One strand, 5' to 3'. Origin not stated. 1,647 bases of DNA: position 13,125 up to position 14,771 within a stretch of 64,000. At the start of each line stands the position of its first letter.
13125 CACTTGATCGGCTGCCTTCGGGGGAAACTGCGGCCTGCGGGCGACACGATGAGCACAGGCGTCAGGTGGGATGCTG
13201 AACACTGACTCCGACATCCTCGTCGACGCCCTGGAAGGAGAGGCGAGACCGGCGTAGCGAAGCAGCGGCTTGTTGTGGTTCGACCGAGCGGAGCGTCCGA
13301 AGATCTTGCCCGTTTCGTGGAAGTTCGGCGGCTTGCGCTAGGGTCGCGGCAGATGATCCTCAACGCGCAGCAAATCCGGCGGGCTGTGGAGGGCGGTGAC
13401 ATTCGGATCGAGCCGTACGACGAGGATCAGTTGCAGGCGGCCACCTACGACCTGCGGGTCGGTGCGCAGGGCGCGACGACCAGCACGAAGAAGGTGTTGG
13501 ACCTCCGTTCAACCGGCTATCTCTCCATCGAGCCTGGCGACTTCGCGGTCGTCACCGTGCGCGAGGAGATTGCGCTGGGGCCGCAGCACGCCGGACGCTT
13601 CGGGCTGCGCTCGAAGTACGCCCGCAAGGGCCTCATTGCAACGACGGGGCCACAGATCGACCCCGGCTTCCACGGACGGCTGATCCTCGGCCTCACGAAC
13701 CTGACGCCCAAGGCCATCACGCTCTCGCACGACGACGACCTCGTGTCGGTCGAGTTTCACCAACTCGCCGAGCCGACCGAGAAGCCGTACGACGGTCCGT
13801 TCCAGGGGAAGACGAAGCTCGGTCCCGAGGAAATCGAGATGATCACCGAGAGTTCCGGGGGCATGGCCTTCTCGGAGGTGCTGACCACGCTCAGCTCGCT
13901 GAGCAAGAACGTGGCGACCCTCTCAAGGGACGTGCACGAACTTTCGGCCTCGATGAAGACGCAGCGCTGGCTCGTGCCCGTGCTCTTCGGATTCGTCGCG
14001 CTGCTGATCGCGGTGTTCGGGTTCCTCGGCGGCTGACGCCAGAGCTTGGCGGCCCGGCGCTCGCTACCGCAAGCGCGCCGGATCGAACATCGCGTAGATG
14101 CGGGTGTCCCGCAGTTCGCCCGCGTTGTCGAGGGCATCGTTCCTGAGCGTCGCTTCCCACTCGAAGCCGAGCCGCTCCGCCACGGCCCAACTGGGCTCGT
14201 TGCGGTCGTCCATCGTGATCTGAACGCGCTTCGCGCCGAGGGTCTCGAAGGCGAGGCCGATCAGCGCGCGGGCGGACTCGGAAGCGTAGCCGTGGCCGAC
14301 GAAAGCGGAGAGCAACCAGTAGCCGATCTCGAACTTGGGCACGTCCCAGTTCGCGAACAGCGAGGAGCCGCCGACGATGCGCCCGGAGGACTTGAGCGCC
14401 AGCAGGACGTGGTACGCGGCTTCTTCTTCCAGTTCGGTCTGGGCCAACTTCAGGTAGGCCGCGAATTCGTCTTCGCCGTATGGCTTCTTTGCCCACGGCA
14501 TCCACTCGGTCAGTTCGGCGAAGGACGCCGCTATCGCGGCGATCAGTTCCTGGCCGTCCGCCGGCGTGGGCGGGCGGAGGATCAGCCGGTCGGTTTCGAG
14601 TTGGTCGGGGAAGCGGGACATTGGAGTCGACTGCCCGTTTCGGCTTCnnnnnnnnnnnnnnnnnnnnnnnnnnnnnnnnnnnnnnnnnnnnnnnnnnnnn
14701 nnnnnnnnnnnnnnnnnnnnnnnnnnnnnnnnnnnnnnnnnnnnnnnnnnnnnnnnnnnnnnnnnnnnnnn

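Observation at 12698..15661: TA/defence-like islet: Phd antitoxin with decayed PIN toxin, dCTP-deaminase-like/TM fusion, GNAT and Fic genes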

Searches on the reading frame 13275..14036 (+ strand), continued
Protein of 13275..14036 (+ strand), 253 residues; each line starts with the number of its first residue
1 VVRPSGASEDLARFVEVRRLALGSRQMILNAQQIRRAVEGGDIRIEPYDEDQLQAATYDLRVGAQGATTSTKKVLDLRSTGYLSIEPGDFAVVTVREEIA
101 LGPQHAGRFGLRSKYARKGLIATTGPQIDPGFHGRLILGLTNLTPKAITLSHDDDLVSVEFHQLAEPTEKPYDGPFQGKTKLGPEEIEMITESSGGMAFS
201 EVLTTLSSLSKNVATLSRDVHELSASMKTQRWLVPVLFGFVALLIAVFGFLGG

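Call 64: search_protein_families(library=phrogs, proteins=[L058:6342-6740:+, L058:7084-7644:+, L058:8709-9602:+, L058:9909-10385:+, L058:10466-10897:+, L057:6013-7098:+, L057:8834-9403:+, L057:9406-10494:-, L059:6792-7874:+, L059:8965-9525:-], max_evalue=0.001)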
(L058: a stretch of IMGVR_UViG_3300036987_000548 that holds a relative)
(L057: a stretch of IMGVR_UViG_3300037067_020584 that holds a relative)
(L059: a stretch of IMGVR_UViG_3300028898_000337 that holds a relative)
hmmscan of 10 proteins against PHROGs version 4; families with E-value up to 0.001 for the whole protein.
L058:6342-6740:+ (133 aa): 1 family
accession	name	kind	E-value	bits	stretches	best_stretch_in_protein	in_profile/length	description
phrog_5671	-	unknown function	4.5e-27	95.8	1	1-133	4-138/146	-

L058:7084-7644:+ (187 aa): 1 family
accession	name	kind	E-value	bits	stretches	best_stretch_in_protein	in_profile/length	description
phrog_2161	-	unknown function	4.4e-14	54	1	5-156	4-158/191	-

L058:8709-9602:+ (298 aa): 1 family
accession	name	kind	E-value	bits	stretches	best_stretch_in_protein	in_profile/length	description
phrog_3243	-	unknown function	3.1e-72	244.2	1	3-295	8-293/293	-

L058:9909-10385:+ (159 aa): 3 families
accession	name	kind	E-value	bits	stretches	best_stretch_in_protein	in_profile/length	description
phrog_465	-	lysis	3.4e-19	70.3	1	3-156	50-164/292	endolysin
phrog_2649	-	lysis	7.4e-08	33.5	1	102-156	85-126/261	endolysin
phrog_6523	-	lysis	0.00036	21.4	0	15-51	23-59/255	endolysin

L058:10466-10897:+ (144 aa): 1 family
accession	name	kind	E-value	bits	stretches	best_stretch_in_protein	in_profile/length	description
phrog_1158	-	tail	4.6e-08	33.9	1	1-94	7-112/205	tail assembly chaperone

L057:6013-7098:+ (362 aa): 5 families
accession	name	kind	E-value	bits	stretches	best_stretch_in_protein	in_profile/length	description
phrog_1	-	integration and excision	6.2e-54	185.3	1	5-350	119-449/611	integrase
phrog_216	-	integration and excision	4.4e-29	102.5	1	150-353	22-241/301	integrase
phrog_7685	-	integration and excision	2.9e-08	34.5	1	238-348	126-235/240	integrase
phrog_23271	-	unknown function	2.6e-07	31.5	1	294-336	8-50/67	-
phrog_7269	-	integration and excision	1.3e-06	29.2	1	280-345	15-78/89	integrase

L057:8834-9403:+ (190 aa): 0 families

L057:9406-10494:- (363 aa): 1 family
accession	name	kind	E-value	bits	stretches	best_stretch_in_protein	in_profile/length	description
phrog_1786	-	head and packaging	0.00053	18.9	1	35-71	389-424/1246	minor head protein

L059:6792-7874:+ (361 aa): 2 families
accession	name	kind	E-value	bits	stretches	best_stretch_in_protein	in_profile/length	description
phrog_4225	-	DNA, RNA and nucleotide metabolism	1.2e-131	440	1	1-353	2-354/357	endonuclease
phrog_33871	-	unknown function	0.00024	22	1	275-337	12-73/154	-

L059:8965-9525:- (187 aa): 2 families
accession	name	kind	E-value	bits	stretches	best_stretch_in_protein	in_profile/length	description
phrog_26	-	connector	5.5e-34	119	1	5-185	89-227/321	tail completion or Neck1 protein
phrog_222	-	connector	1.4e-05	25.9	0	95-166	152-177/276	tail completion or Neck1 protein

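Call 69: find_encoding_contigs(protein=P0031, flank=10000, max_places=2)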
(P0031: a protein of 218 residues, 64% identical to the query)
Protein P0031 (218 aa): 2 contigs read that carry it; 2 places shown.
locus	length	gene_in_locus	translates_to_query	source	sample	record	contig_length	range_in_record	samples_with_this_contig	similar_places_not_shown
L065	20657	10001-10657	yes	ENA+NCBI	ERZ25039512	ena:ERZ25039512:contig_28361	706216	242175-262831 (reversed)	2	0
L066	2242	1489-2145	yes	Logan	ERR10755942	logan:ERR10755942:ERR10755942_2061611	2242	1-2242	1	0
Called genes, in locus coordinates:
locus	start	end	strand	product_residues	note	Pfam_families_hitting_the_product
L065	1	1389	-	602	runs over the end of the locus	PF00890:FAD_binding_2 (faint), PF01134:GIDA, PF07992:Pyr_redox_2 (faint), PF12831:FAD_oxidored, PF13932:SAM_GIDA_C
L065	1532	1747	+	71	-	-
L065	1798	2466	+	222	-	PF06439:3keto-disac_hyd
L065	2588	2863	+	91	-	-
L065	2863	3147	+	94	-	PF05016:ParE_toxin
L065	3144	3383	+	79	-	-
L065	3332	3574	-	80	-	-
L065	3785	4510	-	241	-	PF01695:IstB_IS21, PF00308:Bac_DnaA, PF20720:nSTAND3 (weak)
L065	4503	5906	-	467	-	PF22483:Mu-transpos_C_2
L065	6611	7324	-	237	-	-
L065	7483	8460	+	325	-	PF23414:Beta-prop_EML_2 (weak), PF24814:WD40_Prp19, PF25173:Beta-prop_WDR3_1st (weak), PF23381:Beta-prop_IFT122_1st (weak), PF25175:Beta-prop_WDR5, PF24796:WDR55, PF25175:Beta-prop_WDR5, PF23381:Beta-prop_IFT122_1st, +16 more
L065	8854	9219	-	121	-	-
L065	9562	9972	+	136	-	-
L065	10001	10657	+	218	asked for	PF22769:DCD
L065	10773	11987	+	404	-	PF02844:GARS_N, PF01071:GARS_A, PF02655:ATP-grasp_3, PF08442:ATP-grasp_2 (faint), PF08443:RimK (weak), PF02222:ATP-grasp, PF02843:GARS_C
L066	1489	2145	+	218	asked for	PF22769:DCD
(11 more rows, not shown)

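Call 70: find_encoding_contigs(protein=P0051, flank=10000, max_places=2)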
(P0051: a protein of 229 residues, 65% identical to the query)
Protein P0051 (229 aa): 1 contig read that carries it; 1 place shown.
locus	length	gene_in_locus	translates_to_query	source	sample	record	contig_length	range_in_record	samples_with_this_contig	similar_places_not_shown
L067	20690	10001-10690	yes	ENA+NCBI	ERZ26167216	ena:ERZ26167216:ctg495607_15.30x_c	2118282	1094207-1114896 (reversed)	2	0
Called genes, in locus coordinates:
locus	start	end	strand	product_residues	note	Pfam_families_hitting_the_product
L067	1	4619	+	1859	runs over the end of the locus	PF18857:LPD38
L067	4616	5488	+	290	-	PF26209:Phage_phiTE_241_C (weak)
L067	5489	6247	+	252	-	PF05268:GP38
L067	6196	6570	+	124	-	-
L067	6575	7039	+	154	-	-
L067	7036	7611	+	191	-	PF11351:GTA_holin_3TM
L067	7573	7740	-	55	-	-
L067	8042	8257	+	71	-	-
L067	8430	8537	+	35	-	-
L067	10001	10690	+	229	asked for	PF22769:DCD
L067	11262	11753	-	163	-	-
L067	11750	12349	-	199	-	-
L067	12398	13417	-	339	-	PF00348:polyprenyl_synt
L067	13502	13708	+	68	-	PF09413:DUF2007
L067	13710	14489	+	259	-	PF01135:PCMT (weak), PF05175:MTS, PF13847:Methyltransf_31, PF08241:Methyltransf_11 (weak), PF08242:Methyltransf_12 (weak), PF13649:Methyltransf_25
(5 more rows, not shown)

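Call 71: find_encoding_contigs(protein=P0116, flank=10000, max_places=3)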
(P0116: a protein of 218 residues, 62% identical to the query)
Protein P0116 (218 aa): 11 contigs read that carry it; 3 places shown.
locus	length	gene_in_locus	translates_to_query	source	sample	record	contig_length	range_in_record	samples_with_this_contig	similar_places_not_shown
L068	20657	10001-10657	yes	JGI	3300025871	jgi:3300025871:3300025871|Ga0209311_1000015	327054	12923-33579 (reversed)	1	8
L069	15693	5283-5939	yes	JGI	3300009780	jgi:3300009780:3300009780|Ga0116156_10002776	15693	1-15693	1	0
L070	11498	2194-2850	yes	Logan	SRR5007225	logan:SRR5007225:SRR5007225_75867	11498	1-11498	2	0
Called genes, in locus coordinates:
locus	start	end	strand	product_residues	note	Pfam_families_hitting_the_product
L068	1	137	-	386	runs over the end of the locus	PF18962:Por_Secre_tail (faint), PF13860:FlgD_ig (weak)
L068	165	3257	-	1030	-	PF00082:Peptidase_S8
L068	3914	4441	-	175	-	PF04140:ICMT (weak), PF04191:PEMT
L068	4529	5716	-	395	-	PF17785:PUA_3, PF10672:Methyltrans_SAM, PF03602:Cons_hypoth95, PF13847:Methyltransf_31 (weak)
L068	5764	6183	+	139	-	-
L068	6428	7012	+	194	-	PF00383:dCMP_cyt_deam_1, PF14437:MafB19-deam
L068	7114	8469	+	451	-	PF01408:GFO_IDH_MocA, PF22725:GFO_IDH_MocA_C3 (faint), PF19051:GFO_IDH_MocA_C2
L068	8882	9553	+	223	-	PF13274:SocA_Panacea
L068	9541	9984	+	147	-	-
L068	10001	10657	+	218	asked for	PF22769:DCD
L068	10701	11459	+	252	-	PF05117:DUF695, PF06877:RraB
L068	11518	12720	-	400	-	PF01408:GFO_IDH_MocA, PF02894:GFO_IDH_MocA_C, PF22725:GFO_IDH_MocA_C3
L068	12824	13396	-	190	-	PF13489:Methyltransf_23, PF08241:Methyltransf_11, PF08242:Methyltransf_12, PF13649:Methyltransf_25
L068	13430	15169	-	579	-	PF07969:Amidohydro_3 (faint), PF01979:Amidohydro_1, PF13382:Adenine_deam_C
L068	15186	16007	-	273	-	PF01048:PNP_UDP_1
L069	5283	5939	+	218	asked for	PF22769:DCD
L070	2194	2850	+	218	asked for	PF22769:DCD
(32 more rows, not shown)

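Call 72: find_encoding_contigs(protein=P0080, flank=10000, max_places=3)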
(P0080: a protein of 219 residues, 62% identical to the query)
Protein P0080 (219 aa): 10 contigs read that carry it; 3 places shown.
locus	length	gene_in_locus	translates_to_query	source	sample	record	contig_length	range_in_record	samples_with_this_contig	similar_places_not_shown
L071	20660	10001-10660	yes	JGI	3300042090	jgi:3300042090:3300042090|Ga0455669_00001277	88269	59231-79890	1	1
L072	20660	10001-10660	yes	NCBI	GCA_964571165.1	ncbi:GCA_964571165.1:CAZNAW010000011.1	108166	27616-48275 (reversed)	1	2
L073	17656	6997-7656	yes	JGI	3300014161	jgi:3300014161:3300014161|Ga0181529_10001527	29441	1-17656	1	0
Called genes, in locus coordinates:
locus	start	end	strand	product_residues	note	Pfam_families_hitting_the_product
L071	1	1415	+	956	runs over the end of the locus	PF07494:Reg_prop (faint), PF07495:Y_Y_Y, PF00990:GGDEF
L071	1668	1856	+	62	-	PF00830:Ribosomal_L28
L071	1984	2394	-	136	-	PF01641:SelR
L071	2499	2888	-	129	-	PF01042:Ribonuc_L-PSP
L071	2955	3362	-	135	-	PF08570:DUF1761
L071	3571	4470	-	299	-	PF01149:Fapy_DNA_glyco, PF06831:H2TH, PF06827:zf-FPG_IleRS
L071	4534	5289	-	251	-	PF02569:Pantoate_ligase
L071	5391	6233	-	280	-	PF02548:Pantoate_transf, PF13714:PEP_mutase (weak)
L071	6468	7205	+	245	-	PF01522:Polysacc_deac_1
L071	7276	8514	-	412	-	PF00202:Aminotran_3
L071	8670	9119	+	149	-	PF04134:DCC1-like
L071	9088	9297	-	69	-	-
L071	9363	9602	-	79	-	-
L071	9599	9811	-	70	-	PF13560:HTH_31, PF12844:HTH_19, PF01381:HTH_3, PF13443:HTH_26 (weak)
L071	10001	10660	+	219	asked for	PF22769:DCD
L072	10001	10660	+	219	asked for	PF22769:DCD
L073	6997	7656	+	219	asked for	PF22769:DCD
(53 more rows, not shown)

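Call 81: search_protein_families(library=padloc, alignment_id=A7, max_evalue=0.00001)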
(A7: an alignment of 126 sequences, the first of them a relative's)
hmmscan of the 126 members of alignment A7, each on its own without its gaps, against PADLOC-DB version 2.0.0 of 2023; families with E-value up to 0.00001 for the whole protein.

A. member 1, L007:1806-2159:+ (118 aa): 0 families

B. families by the number of members that match (of 126 scanned): 79 families (the first 25 are shown)
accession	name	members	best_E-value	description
PDLC04135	mad3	3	6.7e-29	mads_3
PDLC04134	mad2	2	1.5e-20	mads_2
PDLC04140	mad8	2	1.1e-12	mads_8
PDLC02914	ATPase-Toprim_I-B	2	1.8e-09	-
PDLC04053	PD-T4-6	1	9.7e-86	-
PDLC04042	PD-T4-6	1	2.2e-85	-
PDLC04061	PD-T4-6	1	7e-82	-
PDLC04060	PD-T4-6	1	1.7e-81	-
PDLC04047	PD-T4-6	1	4.7e-79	-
PDLC04054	PD-T4-6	1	1.4e-76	-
PDLC04043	PD-T4-6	1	6.8e-75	-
PDLC04039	PD-T4-6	1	5.7e-73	-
PDLC04052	PD-T4-6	1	1e-70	-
PDLC04057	PD-T4-6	1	1.7e-68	-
PDLC04138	mad6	1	2.2e-68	mads_6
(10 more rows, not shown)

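Call 88: fold_search(model_id=the predicted structure, library=viral)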
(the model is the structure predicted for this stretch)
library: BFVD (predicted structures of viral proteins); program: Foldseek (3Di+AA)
matches with E <= 10: 1096; with E <= 0.001: 105
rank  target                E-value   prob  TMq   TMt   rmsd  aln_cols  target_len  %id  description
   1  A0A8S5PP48            8.5e-13  1.00  0.62  0.65   3.3       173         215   22  dCTP deaminase dUTPase [Myoviridae sp. ctwwN25]
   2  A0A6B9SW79            1.5e-12  1.00  0.59  0.73   4.1       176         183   24  (no name in the UniProt tables at hand)
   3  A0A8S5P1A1            4.9e-11  1.00  0.62  0.71   3.5       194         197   18  dCTP deaminase dUTPase [Myoviridae sp. ctLnO19]
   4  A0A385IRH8            6.5e-11  1.00  0.58  0.63   3.9       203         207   18  (no name in the UniProt tables at hand)
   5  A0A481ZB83            7.9e-10  1.00  0.55  0.44  10.5       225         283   14  Uncharacterized protein [Pithovirus LCPAC304]
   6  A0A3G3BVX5            8.4e-10  1.00  0.58  0.64   5.6       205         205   18  Deoxycytidine triphosphate deaminase [Bacillus phage vB_BboS-125]
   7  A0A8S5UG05            2.3e-09  1.00  0.56  0.52   4.1       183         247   17  dCTP deaminase dUTPase [Myoviridae sp. ctshb19]
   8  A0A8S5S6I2            2.3e-07  1.00  0.40  0.32  14.6       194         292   18  dUTP diphosphatase [Myoviridae sp. ctqEN1]
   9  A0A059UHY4            2.7e-07  1.00  0.41  0.14  12.2       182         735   19  Pol protein (Fragment) [Feline immunodeficiency virus]
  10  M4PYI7                5.6e-07  1.00  0.45  0.58   3.1       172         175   18  dCTP deaminase [Sulfitobacter phage phiCB2047-B]
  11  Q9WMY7                8.8e-07  1.00  0.40  0.22  11.2       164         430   16  dUTP diphosphatase (Fragment) [Dioscorea bacilliform virus]
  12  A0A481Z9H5            1.2e-06  1.00  0.40  0.63  12.2       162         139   18  dUTP diphosphatase [Pithovirus LCPAC401]
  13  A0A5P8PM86            1.4e-06  1.00  0.44  0.48  12.0       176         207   15  dUTP diphosphatase [Stenotrophomonas phage Moby]
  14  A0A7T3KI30            1.4e-06  1.00  0.39  0.58  13.1       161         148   17  (no name in the UniProt tables at hand)
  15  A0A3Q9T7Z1            2.3e-06  1.00  0.39  0.09   9.0       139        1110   13  Pol polyprotein (Fragment) [Rabbit endogenous lentivirus type K]
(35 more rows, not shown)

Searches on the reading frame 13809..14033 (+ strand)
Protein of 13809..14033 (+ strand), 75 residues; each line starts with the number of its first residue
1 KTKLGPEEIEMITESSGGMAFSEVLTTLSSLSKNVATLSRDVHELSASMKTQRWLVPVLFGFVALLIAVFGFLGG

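Call 45: search_protein_representatives(alignment_id=A5)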
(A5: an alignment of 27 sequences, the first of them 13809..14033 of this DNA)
Query: 27 sequences, 73 profile positions. Proteins with E-value up to 0.001 (for the whole library): 91; up to 1e-10: 37; up to 1e-30: 0. The best 91 are listed.
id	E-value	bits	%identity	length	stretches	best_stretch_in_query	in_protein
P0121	4.6e-27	109.9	-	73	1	2-72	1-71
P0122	1.1e-25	105.5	-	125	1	1-73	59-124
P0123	4.1e-24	100.5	-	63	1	11-73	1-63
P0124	1.8e-22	95.2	-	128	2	1-50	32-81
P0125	4.4e-22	94.0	-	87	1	13-73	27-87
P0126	9.1e-21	89.8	-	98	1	1-72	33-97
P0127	1.4e-20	89.2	-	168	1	1-72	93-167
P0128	5.3e-20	87.3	-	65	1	9-73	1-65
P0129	1.1e-19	86.3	-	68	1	3-73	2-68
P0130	1.9e-19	85.5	-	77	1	4-72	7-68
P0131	2.8e-19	85.0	-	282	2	1-51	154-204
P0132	1.4e-18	82.8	-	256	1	1-70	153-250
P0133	8.6e-17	77.0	-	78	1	1-73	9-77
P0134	1.5e-16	76.3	-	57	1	11-72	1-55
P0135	1.7e-16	76.1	-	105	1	1-72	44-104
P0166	2.1e-09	53.3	-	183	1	2-72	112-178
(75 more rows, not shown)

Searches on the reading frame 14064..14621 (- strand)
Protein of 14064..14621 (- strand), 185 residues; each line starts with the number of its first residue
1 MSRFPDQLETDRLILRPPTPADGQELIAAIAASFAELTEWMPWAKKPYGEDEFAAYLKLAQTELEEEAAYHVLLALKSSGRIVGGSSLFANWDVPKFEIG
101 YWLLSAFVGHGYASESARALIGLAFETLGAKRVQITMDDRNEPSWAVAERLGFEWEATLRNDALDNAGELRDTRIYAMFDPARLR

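Call 3: search_protein_families(library=pfam, proteins=[window:14064-14621:-], max_evalue=0.01)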
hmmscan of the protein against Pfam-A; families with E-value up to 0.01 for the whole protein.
window:14064-14621:- (185 aa): 4 families
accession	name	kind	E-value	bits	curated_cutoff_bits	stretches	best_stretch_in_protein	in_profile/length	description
PF13302.13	Acetyltransf_3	-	2.8e-28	99.8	25.4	1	12-154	1-138/138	Acetyltransferase (GNAT) domain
PF00583.31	Acetyltransf_1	-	2.4e-12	47.6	20.7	1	40-153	4-116/116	Acetyltransferase (GNAT) family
PF13523.12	Acetyltransf_8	-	0.00052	20.1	27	1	106-157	90-141/145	Acetyltransferase (GNAT) domain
PF13420.13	Acetyltransf_4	-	0.0069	16.9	24.3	1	57-161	34-142/155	Acetyltransferase (GNAT) domain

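Call 4: search_protein_families(library=padloc, proteins=[window:14064-14621:-], max_evalue=0.01)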
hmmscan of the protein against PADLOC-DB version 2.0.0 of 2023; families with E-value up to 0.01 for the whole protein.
window:14064-14621:- (185 aa): 0 families

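Call 7: search_protein_families(library=ncbifam, proteins=[window:14064-14621:-], max_evalue=0.01)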
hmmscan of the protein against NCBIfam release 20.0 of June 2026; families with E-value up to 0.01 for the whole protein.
window:14064-14621:- (185 aa): 7 families
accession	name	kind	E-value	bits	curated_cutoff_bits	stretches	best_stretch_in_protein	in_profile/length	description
NF000483.1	BlmB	exception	5.7e-09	35.7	625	1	8-160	12-156/301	bleomycin family antibiotic N-acetyltransferase BlmB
NF007539.0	PRK10151.1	equivalog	1.8e-06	27.7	184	1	98-177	95-173/179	50S ribosomal protein L7/L12-serine acetyltransferase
NF040702.1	ileS_w_GNAT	exception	5.6e-05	20.9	1999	1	4-163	278-427/1100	isoleucine--tRNA ligase, N-acetyltransferase domain-containing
NF000485.1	TlmB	exception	0.00011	21.6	625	1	27-154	19-142/292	bleomycin family antibiotic N-acetyltransferase TlmB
NF011709.0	PRK15130.1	equivalog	0.00026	20.9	218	1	105-181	92-167/186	spermidine N1-acetyltransferase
NF007527.0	PRK10140.1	equivalog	0.00074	19.4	236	1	105-173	88-155/162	N-acetyltransferase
NF008072.0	PRK10809.1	equivalog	0.00089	19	190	1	7-178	12-185/194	ribosomal protein S5-alanine N-acetyltransferase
